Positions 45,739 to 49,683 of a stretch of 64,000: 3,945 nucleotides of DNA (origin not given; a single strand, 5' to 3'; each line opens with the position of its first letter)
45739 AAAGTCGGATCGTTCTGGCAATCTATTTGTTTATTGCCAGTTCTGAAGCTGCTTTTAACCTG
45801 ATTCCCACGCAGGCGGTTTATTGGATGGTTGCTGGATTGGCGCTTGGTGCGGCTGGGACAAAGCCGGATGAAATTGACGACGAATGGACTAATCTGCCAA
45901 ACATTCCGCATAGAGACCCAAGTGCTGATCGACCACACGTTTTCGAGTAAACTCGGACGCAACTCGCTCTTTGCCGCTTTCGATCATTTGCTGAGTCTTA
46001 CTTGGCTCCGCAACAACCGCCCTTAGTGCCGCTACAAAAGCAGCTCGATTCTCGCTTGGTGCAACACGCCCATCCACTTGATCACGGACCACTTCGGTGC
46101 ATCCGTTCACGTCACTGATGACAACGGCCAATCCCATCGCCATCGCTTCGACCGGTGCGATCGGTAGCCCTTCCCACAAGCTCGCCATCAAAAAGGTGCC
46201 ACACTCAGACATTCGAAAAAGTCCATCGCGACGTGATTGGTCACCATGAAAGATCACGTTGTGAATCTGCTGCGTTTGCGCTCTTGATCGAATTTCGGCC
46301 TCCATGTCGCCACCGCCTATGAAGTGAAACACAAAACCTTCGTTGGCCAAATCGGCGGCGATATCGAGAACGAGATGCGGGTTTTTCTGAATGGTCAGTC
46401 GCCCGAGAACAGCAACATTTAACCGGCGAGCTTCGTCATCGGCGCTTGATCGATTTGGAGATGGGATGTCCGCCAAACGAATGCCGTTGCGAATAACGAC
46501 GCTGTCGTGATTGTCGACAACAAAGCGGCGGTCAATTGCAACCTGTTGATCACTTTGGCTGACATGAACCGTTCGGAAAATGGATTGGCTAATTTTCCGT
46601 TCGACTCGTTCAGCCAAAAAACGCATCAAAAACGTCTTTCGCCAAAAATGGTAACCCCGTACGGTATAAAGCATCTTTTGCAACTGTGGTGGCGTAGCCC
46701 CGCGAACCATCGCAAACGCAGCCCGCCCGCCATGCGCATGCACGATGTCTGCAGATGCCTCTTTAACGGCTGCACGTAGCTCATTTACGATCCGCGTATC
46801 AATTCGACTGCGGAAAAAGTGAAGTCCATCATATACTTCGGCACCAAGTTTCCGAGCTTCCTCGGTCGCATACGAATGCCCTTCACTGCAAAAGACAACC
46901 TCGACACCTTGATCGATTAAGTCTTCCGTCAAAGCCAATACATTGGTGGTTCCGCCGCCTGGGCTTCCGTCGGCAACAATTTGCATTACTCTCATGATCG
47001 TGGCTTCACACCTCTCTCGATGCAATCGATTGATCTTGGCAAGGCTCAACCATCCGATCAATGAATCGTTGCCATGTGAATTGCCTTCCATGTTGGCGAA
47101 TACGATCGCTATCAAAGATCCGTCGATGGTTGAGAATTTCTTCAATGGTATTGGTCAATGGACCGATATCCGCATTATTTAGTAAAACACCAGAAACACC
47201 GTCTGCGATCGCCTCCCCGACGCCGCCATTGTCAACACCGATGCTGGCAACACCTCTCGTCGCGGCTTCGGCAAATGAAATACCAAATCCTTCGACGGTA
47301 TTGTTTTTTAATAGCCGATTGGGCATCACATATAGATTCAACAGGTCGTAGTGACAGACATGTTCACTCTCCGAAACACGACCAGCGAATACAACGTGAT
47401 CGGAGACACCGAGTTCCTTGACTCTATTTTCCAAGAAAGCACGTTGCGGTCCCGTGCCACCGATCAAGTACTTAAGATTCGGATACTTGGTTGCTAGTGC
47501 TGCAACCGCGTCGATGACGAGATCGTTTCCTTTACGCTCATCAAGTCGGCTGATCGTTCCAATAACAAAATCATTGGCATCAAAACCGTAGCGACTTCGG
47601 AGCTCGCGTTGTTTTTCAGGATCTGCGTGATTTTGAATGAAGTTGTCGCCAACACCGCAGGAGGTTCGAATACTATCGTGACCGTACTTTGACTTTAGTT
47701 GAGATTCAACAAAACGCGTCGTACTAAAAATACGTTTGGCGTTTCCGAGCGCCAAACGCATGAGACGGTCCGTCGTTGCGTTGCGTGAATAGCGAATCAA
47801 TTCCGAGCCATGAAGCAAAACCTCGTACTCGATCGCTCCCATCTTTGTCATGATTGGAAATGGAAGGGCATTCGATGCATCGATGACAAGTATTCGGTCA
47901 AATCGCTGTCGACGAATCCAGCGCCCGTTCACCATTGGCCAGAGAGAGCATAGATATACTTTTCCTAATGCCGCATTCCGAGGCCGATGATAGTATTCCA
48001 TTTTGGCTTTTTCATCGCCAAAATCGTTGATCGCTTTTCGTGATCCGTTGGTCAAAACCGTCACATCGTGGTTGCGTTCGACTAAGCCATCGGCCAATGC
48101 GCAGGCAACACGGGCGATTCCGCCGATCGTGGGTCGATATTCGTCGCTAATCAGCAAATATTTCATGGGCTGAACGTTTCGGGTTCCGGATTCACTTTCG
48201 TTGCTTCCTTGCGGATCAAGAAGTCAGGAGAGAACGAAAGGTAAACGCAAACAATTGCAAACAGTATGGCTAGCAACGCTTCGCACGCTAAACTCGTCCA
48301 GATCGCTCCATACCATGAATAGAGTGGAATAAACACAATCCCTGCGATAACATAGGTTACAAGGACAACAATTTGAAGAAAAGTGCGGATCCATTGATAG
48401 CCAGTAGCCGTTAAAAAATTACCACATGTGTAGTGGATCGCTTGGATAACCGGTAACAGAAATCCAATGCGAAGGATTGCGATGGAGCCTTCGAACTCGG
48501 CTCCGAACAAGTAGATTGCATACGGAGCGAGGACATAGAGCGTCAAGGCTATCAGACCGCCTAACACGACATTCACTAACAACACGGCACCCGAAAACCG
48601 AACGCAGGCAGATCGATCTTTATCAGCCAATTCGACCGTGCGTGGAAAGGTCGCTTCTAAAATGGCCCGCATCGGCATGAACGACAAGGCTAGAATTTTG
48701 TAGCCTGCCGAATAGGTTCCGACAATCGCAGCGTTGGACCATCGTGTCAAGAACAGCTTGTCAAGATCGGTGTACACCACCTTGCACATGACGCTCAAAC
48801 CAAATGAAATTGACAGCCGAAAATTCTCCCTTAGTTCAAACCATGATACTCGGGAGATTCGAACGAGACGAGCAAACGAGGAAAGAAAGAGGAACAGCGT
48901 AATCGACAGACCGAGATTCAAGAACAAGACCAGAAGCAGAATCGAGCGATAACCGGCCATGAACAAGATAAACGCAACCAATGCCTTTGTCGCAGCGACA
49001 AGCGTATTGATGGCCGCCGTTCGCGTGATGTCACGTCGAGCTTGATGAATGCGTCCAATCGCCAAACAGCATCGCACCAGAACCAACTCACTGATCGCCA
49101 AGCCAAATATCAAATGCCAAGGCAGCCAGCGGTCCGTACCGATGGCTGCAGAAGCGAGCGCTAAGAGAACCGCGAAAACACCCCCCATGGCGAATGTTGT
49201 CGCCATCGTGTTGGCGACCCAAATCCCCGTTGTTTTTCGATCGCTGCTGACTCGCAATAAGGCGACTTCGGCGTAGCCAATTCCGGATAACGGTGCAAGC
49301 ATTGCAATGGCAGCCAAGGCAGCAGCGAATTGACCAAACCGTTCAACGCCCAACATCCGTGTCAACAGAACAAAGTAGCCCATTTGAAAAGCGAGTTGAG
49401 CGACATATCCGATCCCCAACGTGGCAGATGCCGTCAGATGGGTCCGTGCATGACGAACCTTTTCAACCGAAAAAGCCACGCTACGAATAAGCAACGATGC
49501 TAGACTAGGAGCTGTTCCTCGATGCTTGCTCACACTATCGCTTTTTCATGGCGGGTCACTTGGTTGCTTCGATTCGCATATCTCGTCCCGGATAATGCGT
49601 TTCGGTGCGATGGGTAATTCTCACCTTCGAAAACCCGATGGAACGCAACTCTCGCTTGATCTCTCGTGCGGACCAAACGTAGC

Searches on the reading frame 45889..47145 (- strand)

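Call 11: search_protein_families(library=pfam, proteins=[window:45889-47145:-], max_evalue=0.0001)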
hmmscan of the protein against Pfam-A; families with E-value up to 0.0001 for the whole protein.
window:45889-47145:- (418 aa): 6 families
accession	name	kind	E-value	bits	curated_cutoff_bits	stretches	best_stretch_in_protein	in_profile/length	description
PF00534.26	Glycos_transf_1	-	6.5e-31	107.6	26.4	1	244-394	18-172/172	Glycosyl transferases group 1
PF13692.12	Glyco_trans_1_4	-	9e-24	84.8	27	1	243-378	3-140/142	Glycosyl transferases group 1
PF13439.12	Glyco_transf_4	-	1.4e-12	48.4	28.5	1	62-224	1-168/170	Glycosyltransferase Family 4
PF13579.12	Glyco_trans_4_4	-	1.7e-10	41.9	29.7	1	63-221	1-158/158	Glycosyl transferase 4-like domain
PF20706.3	GT4-conflict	-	1.7e-06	27.7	26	1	235-406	193-383/385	Family 4 Glycosyltransferase in conflict systems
PF13524.12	Glyco_trans_1_2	-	2.5e-06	27.9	25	1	331-408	67-142/144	Glycosyl transferase-like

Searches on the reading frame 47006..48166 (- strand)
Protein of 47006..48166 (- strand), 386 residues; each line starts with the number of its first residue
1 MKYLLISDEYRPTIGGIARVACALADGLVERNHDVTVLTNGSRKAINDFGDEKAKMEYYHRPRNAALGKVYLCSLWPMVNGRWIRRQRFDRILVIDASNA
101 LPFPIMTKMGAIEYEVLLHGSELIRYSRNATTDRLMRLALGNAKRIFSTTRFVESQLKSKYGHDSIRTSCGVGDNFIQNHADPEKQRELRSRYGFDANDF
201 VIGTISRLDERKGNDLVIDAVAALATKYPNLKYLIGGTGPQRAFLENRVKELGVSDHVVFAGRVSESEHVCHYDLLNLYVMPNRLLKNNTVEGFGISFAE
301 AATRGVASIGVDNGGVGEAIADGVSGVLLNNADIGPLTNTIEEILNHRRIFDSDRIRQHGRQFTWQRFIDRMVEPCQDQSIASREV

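Call 11: search_protein_families(library=pfam, proteins=[window:47006-48166:-], max_evalue=0.0001)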
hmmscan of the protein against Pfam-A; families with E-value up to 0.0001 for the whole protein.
window:47006-48166:- (386 aa): 5 families
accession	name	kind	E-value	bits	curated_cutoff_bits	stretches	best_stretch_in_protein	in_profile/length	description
PF00534.26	Glycos_transf_1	-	3.8e-30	105.1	26.4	1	186-358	2-167/172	Glycosyl transferases group 1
PF13692.12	Glyco_trans_1_4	-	1.1e-21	78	27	1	200-346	2-141/142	Glycosyl transferases group 1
PF13439.12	Glyco_transf_4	-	6.8e-10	39.7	28.5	1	14-165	1-156/170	Glycosyltransferase Family 4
PF13579.12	Glyco_trans_4_4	-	1e-08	36.1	29.7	1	15-159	1-144/158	Glycosyl transferase 4-like domain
PF20706.3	GT4-conflict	-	2.5e-06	27.2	26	0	204-328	202-328/385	Family 4 Glycosyltransferase in conflict systems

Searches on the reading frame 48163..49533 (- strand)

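Call 11: search_protein_families(library=pfam, proteins=[window:48163-49533:-], max_evalue=0.0001)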
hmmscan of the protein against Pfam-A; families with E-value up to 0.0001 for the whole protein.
window:48163-49533:- (456 aa): 1 family
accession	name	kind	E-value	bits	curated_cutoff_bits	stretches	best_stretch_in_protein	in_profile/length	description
PF01943.22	Polysacc_synt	-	1.7e-15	57.6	28.2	1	39-301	8-272/274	Polysaccharide biosynthesis protein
